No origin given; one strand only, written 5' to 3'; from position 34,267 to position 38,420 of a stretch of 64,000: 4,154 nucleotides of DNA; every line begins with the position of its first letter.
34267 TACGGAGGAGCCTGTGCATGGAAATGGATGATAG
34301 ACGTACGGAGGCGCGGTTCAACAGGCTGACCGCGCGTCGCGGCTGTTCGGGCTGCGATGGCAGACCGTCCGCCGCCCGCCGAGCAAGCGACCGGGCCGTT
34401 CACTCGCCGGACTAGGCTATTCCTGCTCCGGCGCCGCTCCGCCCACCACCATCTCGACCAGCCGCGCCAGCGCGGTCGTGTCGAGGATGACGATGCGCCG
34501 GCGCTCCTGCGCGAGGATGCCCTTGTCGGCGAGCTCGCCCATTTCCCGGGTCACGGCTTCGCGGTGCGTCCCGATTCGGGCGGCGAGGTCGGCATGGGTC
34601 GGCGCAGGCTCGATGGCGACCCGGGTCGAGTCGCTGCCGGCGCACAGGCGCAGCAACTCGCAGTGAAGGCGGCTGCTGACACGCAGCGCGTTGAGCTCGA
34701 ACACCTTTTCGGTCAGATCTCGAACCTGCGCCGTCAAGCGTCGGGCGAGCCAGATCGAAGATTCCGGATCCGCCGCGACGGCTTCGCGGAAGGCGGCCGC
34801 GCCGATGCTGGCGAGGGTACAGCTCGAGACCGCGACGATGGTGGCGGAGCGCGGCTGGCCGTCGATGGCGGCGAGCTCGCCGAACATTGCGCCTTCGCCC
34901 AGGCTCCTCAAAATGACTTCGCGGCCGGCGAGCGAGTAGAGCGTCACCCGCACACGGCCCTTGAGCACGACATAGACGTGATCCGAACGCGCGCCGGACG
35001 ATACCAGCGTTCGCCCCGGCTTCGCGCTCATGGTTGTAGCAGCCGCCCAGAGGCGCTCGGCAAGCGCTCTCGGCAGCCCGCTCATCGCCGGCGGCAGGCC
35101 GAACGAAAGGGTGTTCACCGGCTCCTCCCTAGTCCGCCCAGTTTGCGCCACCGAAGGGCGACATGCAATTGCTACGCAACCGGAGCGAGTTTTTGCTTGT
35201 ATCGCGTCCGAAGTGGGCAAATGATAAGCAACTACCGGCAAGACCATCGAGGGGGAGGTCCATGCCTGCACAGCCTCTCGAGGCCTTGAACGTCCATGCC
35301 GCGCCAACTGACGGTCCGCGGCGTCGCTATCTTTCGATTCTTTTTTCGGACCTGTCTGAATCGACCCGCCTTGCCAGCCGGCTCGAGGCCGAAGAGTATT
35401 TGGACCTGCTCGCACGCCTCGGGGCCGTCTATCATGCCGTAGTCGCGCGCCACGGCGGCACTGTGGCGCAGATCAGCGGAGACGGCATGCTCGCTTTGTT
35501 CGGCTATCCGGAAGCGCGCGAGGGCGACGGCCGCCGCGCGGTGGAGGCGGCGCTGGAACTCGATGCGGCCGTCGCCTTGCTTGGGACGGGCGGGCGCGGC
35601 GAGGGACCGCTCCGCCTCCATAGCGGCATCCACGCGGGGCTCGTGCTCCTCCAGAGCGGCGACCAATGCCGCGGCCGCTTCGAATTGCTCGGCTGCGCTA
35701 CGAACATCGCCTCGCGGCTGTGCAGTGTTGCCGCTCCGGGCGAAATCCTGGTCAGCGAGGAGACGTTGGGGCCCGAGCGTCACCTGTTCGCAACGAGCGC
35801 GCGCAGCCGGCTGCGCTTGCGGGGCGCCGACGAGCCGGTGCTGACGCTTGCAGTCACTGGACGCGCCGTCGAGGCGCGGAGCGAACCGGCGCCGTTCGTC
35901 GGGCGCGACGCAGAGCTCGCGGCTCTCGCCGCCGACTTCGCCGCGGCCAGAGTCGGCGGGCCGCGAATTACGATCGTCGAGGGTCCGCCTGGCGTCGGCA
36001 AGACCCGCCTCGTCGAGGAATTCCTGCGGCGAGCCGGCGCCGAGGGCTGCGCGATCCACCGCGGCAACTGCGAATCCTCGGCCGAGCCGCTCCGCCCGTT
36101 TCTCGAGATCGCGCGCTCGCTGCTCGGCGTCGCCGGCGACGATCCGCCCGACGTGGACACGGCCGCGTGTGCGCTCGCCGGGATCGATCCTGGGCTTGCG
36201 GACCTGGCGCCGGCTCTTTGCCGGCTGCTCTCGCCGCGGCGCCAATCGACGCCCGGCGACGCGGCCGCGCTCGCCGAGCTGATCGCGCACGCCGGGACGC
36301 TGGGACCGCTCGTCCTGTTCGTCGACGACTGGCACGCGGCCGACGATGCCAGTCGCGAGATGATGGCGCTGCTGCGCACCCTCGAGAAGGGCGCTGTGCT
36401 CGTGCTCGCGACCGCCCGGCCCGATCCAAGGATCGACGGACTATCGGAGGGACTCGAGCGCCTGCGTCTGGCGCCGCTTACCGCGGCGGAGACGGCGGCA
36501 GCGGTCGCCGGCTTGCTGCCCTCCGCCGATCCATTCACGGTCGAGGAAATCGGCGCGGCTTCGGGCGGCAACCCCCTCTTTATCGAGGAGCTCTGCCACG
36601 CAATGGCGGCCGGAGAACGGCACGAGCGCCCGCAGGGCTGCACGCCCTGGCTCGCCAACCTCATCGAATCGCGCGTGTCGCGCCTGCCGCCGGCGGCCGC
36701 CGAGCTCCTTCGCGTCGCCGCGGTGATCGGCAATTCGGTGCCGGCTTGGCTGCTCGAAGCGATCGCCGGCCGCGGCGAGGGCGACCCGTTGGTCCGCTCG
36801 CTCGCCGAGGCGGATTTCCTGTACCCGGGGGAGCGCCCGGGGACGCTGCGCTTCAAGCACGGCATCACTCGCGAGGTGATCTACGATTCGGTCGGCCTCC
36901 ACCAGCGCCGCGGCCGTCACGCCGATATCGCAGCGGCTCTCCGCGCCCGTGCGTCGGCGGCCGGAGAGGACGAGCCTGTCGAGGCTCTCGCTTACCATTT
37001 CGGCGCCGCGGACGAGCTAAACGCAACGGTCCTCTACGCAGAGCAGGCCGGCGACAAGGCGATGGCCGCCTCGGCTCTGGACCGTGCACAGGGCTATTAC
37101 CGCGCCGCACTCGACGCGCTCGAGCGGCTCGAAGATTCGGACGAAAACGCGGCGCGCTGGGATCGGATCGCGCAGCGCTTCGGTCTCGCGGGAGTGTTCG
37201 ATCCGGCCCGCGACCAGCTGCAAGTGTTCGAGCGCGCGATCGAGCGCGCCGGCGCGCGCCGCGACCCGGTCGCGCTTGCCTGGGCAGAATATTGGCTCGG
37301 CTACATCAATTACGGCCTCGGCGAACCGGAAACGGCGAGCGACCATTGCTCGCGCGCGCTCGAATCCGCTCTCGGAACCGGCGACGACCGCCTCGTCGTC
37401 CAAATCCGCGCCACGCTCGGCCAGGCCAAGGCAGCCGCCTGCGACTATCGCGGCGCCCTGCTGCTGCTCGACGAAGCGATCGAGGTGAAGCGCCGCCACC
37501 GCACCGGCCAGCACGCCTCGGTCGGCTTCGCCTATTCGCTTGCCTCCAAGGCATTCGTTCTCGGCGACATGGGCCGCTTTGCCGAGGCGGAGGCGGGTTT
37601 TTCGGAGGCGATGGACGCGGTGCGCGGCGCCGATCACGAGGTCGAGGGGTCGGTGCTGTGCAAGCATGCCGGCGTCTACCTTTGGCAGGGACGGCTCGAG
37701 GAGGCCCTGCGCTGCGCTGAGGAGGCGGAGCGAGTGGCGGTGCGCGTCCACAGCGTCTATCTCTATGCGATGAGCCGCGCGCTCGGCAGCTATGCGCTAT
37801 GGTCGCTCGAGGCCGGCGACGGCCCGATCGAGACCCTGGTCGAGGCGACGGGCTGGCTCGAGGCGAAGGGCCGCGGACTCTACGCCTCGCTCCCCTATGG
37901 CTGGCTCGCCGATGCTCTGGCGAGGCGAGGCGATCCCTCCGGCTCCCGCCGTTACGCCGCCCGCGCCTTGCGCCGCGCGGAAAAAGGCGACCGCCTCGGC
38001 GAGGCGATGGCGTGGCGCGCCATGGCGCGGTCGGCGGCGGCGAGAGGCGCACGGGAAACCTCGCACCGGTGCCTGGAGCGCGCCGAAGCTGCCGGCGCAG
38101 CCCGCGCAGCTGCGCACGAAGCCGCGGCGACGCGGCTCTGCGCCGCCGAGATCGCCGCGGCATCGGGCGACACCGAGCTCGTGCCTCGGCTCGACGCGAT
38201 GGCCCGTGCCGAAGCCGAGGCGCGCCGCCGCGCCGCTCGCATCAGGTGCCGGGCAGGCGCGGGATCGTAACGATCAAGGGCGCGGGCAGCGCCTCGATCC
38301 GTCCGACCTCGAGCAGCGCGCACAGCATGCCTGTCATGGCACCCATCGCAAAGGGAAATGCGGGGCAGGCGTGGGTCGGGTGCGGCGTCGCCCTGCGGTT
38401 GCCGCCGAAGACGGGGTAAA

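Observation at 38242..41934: Dyp peroxidase fused to an atypical P450 with no redox partner nearby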

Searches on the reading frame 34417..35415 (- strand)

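Call 20: search_protein_families(library=pfam, proteins=[window:34417-35415:-], max_evalue=0.001)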
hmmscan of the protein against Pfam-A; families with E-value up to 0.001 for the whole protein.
window:34417-35415:- (332 aa): 2 families
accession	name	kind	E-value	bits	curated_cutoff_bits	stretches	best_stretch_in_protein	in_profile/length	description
PF00027.35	cNMP_binding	-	1.5e-22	79.8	27.5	1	130-215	3-88/89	Cyclic nucleotide-binding domain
PF13545.12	HTH_Crp_2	-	1.6e-14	54.1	27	1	249-319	2-70/70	Crp-like helix-turn-helix domain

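Call 54: search_protein_families(library=padloc, proteins=[window:34417-35415:-], max_evalue=0.01)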
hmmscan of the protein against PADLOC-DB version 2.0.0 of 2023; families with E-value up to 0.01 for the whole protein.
window:34417-35415:- (332 aa): 6 families
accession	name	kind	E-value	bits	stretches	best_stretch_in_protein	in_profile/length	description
PDLC02371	PycTIR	-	3.1e-17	60.9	1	116-232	27-139/288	-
PDLC00731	Effector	-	1.4e-16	58.4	1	116-234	30-144/306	TIR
PDLC00732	Effector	-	2.4e-09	34.5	1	118-242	28-148/301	TIR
PDLC00730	Effector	-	1.6e-07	28.8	1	116-231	46-158/299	TIR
PDLC00734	PycC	-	4.5e-06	24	1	115-242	22-150/374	Pycsar cyclase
PDLC01857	CARF3--CARF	-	0.0041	14.8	1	253-320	125-192/201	-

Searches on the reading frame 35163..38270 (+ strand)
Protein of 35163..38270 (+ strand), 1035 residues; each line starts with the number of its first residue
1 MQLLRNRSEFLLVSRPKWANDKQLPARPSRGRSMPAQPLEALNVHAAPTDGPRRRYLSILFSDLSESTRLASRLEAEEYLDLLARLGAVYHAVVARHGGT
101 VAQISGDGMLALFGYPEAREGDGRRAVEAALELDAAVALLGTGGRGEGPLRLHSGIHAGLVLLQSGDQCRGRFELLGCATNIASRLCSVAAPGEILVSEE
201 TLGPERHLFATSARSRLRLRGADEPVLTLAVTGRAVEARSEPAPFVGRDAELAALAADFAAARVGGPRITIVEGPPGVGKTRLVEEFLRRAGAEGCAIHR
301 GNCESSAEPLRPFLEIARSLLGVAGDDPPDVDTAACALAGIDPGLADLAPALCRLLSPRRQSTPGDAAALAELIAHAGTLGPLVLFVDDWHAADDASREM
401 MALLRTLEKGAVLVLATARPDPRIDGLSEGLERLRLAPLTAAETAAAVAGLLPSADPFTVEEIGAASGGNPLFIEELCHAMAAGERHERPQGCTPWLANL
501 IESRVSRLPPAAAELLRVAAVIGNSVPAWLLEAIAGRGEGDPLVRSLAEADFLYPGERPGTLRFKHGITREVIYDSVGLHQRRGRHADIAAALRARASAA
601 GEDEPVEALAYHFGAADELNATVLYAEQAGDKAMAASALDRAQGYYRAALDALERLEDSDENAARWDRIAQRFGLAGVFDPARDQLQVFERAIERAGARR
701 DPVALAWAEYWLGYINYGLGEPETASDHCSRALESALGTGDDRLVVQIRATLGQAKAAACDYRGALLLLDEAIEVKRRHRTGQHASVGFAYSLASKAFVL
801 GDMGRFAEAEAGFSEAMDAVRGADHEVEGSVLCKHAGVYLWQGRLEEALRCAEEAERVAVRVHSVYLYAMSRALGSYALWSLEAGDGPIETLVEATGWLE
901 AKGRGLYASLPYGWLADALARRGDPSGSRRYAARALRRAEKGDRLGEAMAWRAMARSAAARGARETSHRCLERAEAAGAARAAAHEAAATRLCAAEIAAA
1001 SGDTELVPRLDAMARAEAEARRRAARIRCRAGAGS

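Call 20: search_protein_families(library=pfam, proteins=[window:35163-38270:+], max_evalue=0.001)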
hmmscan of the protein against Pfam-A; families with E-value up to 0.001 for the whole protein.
window:35163-38270:+ (1035 aa): 8 families
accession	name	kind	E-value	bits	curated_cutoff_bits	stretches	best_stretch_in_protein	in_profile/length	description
PF13191.12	AAA_16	-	3.1e-23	83.5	32.6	1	244-413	1-165/167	AAA ATPase domain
PF13424.12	TPR_12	-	5.1e-16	59.1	30.1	2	795-858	8-74/77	Tetratricopeptide repeat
PF00211.25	Guanylate_cyc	-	2.4e-15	57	21.9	1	57-223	9-174/183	Adenylate and Guanylate cyclase catalytic domain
PF13401.12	AAA_22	-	2.8e-08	34.6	27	1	266-409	4-109/130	AAA domain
PF00515.34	TPR_1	-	2.1e-07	30.9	27.8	0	706-734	1-29/34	Tetratricopeptide repeat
PF17874.7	TPR_MalT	-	6.7e-06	26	45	1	708-870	42-203/336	MalT-like TPR region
PF00004.35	AAA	-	5.9e-05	24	21.2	1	272-421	3-112/131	ATPase family associated with various cellular activities (AAA)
PF13374.12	TPR_10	-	0.00031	21.1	27.5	0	836-862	9-35/42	Tetratricopeptide repeat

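Call 54: search_protein_families(library=padloc, proteins=[window:35163-38270:+], max_evalue=0.01)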
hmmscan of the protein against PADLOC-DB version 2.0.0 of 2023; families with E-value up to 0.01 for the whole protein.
window:35163-38270:+ (1035 aa): 10 families
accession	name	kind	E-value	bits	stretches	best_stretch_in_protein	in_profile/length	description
PDLC02367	PycC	-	1.5e-10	38.9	1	59-201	46-188/226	-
PDLC00734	PycC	-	3e-08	31.2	1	52-186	185-320/374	Pycsar cyclase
PDLC02369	PycC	-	1e-05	23.2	1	60-200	50-186/248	-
PDLC00766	PycC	-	2.1e-05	22.1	1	58-138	45-121/232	Pycsar cyclase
PDLC02370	PycC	-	2.6e-05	21.8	1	49-132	75-154/340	-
PDLC00765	PycC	-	0.00011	19.5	1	60-201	261-408/477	Pycsar cyclase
PDLC03920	MkoA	-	0.00019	17.9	1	268-290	632-654/1112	-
PDLC04140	mad8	-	0.0034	15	0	264-294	24-54/314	mads_8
PDLC00767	PycC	-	0.0037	14.6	1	52-133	88-166/337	Pycsar cyclase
PDLC00764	PycC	-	0.0067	13.4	1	49-120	87-158/449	Pycsar cyclase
